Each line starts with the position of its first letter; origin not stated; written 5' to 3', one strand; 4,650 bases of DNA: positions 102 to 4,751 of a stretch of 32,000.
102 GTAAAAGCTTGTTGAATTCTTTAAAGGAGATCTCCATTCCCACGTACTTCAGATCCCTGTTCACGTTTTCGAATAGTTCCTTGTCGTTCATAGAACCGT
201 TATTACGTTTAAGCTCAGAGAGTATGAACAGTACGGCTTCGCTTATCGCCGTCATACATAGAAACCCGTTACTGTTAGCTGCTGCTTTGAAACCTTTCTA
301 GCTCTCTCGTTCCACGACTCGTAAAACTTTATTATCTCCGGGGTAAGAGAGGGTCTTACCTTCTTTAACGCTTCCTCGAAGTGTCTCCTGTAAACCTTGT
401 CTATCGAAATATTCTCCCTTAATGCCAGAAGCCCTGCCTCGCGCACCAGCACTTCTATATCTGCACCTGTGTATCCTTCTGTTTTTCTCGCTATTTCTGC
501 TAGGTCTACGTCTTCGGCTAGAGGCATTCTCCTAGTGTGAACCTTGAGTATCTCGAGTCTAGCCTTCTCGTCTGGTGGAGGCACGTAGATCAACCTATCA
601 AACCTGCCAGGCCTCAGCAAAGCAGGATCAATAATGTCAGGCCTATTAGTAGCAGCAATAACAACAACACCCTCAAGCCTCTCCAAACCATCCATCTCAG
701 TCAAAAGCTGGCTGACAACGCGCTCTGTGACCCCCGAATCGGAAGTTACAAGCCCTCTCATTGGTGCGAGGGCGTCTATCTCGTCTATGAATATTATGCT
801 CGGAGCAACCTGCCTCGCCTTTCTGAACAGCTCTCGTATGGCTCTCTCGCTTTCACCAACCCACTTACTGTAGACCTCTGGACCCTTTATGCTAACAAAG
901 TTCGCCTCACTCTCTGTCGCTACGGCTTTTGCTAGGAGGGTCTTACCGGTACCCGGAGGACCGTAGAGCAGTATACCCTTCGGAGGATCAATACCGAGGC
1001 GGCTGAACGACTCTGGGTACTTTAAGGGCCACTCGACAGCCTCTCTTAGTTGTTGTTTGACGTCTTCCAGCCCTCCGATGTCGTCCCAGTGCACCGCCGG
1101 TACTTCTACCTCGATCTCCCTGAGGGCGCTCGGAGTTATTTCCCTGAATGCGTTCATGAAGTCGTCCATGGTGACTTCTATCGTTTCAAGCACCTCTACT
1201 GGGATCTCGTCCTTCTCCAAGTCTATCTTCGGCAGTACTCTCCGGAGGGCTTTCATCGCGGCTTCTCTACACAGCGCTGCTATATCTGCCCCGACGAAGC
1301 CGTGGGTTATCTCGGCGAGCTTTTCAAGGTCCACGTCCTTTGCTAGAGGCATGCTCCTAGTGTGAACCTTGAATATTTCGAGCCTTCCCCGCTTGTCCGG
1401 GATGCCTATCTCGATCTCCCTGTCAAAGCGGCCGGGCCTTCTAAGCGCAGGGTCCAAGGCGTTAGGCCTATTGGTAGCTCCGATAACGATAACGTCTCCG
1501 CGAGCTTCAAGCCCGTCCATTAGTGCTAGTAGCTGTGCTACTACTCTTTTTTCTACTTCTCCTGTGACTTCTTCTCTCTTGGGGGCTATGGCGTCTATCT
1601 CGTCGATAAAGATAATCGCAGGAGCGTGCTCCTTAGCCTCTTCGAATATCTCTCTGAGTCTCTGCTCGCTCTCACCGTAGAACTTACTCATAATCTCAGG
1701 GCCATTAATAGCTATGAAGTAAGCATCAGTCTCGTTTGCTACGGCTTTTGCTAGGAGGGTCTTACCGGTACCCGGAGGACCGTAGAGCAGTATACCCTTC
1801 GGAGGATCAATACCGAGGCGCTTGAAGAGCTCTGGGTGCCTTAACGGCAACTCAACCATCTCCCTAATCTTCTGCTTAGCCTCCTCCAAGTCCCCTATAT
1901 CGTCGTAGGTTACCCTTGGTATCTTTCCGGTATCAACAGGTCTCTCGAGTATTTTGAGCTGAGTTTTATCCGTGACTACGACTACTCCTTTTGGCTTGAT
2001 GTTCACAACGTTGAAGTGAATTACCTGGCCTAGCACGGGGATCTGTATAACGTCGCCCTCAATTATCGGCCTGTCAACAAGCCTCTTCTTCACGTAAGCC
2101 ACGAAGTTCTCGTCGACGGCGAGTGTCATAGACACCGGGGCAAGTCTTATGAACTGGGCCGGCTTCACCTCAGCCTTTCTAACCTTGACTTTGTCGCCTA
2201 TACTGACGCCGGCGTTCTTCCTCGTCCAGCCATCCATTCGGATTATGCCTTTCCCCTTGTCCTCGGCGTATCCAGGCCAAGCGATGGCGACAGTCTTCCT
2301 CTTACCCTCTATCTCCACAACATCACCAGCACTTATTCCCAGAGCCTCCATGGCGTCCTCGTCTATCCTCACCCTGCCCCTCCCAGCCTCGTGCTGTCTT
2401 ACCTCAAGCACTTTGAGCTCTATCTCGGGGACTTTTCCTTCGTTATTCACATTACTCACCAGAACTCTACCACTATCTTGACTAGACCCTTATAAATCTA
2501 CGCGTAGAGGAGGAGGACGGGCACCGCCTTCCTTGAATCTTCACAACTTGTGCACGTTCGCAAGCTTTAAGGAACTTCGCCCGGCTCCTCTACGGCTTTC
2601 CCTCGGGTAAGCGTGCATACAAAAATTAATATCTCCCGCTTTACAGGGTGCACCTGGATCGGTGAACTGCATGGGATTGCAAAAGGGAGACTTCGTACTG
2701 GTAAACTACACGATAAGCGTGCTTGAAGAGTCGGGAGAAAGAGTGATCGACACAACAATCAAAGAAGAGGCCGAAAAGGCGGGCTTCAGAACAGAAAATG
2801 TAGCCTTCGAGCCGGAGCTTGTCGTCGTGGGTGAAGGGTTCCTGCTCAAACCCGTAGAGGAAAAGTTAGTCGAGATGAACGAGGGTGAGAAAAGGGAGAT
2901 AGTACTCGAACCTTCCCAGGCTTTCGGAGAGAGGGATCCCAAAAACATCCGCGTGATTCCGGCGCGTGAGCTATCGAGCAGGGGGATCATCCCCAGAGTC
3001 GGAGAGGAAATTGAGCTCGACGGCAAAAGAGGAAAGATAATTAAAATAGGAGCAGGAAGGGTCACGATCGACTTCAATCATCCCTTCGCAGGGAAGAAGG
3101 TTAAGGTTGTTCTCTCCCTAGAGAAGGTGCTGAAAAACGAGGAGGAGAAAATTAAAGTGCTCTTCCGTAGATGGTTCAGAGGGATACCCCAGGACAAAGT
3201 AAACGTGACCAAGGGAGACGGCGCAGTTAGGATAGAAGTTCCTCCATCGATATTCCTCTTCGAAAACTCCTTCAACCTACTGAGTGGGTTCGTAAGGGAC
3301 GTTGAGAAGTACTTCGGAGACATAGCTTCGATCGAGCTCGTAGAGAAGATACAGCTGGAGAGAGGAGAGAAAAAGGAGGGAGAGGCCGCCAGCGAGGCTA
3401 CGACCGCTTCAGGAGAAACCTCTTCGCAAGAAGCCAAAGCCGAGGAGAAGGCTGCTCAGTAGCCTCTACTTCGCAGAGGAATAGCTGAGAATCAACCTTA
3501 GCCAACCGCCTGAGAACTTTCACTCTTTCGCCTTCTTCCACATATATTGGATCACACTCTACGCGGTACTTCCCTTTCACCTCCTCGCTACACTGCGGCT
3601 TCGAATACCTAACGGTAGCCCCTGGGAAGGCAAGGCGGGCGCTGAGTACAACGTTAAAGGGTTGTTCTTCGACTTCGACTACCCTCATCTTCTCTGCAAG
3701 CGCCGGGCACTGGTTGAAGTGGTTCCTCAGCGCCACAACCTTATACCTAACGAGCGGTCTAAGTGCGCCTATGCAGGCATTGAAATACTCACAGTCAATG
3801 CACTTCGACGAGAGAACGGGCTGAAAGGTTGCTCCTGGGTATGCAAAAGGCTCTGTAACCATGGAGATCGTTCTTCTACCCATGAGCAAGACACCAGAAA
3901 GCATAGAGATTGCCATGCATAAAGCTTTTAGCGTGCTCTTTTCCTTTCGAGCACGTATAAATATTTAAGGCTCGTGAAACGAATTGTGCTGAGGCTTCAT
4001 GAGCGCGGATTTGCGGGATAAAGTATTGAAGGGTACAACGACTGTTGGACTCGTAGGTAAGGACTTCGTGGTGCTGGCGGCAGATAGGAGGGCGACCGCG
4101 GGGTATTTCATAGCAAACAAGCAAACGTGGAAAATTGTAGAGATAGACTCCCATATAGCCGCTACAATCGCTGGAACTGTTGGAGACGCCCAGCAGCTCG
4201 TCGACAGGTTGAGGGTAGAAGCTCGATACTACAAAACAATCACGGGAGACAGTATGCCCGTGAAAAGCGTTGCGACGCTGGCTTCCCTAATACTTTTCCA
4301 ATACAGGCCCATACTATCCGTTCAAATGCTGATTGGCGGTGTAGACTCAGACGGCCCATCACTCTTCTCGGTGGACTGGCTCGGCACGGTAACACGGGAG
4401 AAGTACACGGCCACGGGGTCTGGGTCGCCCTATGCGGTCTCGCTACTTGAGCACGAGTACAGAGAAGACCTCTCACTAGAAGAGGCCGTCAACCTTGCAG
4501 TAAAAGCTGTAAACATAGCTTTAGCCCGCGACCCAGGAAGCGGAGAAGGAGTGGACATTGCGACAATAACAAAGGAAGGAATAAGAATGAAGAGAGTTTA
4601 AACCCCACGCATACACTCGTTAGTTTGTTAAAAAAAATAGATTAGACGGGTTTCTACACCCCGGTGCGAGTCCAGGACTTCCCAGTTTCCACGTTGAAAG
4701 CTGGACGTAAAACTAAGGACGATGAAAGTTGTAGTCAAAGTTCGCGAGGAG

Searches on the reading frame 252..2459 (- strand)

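Call 69: search_protein_families(library=pfam, proteins=[window:252-2459:-])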
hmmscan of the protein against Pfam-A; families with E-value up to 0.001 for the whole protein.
window:252-2459:- (735 aa): 42 families (the best 25 are shown)
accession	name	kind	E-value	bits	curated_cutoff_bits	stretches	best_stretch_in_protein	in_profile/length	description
PF00004.35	AAA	-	1.3e-100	333.4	21.2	2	223-352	1-130/131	ATPase family associated with various cellular activities (AAA)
PF17862.7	AAA_lid_3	-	1.8e-37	126.8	27.2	2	375-415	1-41/45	AAA+ lid domain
PF02359.24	CDC48_N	-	1e-33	115.8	35.1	1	14-97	1-84/85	Cell division protein 48 (CDC48), N-terminal domain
PF02933.23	CDC48_2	-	1.7e-19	69.7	22.4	1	115-176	2-63/64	Cell division protein 48 (CDC48), domain 2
PF05496.18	RuvB_N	-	2e-16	60.6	27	2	222-300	35-105/159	Holliday junction DNA helicase RuvB P-loop domain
PF13191.12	AAA_16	-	2.8e-16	60.9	32.6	2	211-326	15-138/167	AAA ATPase domain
PF06068.19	TIP49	-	2.3e-13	50.5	23.8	2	494-550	51-108/347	TIP49 P-loop domain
PF13401.12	AAA_22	-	3e-12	47.4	27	1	223-292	8-65/130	AAA domain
PF07724.20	AAA_2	-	3.5e-12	47.1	27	1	223-316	6-101/166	AAA domain (Cdc48 subfamily)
PF07728.20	AAA_5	-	6.8e-12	46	22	2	496-614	2-135/139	AAA domain (dynein-related subfamily)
PF13173.12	AAA_14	-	8.8e-11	42.4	27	1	223-299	5-82/129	AAA domain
PF23902.1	AAA_lid_PRS2_C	-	4e-10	40.1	34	1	633-701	3-70/73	PRS2 AAA+ lid C-terminal domain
PF13671.12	AAA_33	-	3.9e-09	37.4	27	1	223-330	2-79/143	AAA domain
PF00910.28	RNA_helicase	-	3e-08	34.5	21.5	0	496-532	1-37/105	RNA helicase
PF13521.12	AAA_28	-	6e-08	33.5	27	0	223-275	2-50/164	AAA domain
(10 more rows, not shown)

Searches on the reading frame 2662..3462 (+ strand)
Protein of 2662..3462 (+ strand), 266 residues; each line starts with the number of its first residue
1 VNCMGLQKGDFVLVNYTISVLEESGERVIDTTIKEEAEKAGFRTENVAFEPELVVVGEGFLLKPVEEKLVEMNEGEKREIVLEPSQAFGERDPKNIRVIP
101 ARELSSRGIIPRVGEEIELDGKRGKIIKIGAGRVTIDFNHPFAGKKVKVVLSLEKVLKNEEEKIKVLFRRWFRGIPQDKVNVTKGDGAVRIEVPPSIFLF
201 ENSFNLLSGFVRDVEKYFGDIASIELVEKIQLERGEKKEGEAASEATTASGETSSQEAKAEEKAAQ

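Call 69: search_protein_families(library=pfam, proteins=[window:2662-3462:+])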
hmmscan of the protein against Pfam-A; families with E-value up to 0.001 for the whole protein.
window:2662-3462:+ (266 aa): 3 families
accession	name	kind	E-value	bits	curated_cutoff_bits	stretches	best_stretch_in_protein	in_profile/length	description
PF22199.2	FKBP26_IF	-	8.1e-14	51.7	27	1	97-141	1-45/46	FKBP26, IF domain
PF00254.34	FKBP_C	-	1.2e-07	32.4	21.1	1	7-95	6-78/94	FKBP-type peptidyl-prolyl cis-trans isomerase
PF18046.7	FKBP26_C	-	0.00056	20.5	27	0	160-230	1-71/72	FKBP26_C-terminal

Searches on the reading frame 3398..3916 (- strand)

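Call 69: search_protein_families(library=pfam, proteins=[window:3398-3916:-])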
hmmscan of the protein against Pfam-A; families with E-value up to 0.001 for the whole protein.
window:3398-3916:- (172 aa): 1 family
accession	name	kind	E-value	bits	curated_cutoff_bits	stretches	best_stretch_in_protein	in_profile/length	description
PF03684.18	UPF0179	-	2.8e-22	79.6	25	1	17-142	2-127/140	Uncharacterised protein family (UPF0179)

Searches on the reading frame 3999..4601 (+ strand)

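Call 69: search_protein_families(library=pfam, proteins=[window:3999-4601:+])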
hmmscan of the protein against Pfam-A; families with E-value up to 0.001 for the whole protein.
window:3999-4601:+ (200 aa): 1 family
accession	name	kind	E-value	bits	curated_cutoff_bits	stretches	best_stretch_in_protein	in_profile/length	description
PF00227.31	Proteasome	-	4.3e-58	196.5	22.4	1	10-190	2-189/189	Proteasome subunit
